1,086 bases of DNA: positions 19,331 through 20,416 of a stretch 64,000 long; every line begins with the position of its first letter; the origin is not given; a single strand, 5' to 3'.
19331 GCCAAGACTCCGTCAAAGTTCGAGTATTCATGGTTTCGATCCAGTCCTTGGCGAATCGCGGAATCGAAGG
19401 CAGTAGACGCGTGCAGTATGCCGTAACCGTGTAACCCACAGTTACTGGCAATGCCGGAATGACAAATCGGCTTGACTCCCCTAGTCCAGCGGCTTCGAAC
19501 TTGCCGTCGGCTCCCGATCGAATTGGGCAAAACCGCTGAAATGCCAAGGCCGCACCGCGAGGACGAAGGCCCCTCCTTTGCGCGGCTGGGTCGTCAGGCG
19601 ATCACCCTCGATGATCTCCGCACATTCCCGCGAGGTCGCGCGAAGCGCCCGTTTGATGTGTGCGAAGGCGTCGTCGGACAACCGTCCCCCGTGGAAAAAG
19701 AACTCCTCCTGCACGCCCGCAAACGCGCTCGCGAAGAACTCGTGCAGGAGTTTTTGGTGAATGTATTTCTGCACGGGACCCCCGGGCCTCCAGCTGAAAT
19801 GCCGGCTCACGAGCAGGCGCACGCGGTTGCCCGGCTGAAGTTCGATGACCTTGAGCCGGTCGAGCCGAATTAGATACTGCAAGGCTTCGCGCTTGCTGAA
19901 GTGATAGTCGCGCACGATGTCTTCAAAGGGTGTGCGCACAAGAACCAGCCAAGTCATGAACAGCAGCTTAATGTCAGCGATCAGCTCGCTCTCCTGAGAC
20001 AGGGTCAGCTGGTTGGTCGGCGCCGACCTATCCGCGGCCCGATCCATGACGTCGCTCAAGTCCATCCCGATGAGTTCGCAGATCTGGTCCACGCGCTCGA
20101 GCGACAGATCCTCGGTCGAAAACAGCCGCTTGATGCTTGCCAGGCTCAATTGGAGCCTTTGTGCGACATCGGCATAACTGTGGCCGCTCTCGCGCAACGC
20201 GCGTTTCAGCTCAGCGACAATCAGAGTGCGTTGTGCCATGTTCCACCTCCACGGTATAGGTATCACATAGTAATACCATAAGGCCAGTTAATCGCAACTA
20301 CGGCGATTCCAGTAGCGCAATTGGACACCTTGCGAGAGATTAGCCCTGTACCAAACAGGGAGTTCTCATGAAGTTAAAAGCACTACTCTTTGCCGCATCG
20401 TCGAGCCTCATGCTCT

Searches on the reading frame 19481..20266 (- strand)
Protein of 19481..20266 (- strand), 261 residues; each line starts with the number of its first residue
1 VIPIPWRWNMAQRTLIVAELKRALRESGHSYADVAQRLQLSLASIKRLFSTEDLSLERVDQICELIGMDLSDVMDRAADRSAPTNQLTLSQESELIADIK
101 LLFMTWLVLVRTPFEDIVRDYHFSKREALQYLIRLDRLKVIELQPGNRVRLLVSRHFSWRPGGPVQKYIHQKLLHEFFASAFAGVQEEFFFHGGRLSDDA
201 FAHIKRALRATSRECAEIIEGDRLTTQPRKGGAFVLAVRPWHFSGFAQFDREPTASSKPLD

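Call 55: search_protein_families(library=pfam, proteins=[window:19481-20266:-], max_evalue=0.0001)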
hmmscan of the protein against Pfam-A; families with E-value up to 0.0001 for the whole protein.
window:19481-20266:- (261 aa): 2 families
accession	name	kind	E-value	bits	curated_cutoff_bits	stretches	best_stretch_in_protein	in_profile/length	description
PF13443.12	HTH_26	-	2.2e-07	31.5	22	1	20-77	2-61/63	Cro/C1-type HTH DNA-binding domain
PF13560.12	HTH_31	-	5.9e-05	23.7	27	0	18-71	4-59/64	Helix-turn-helix domain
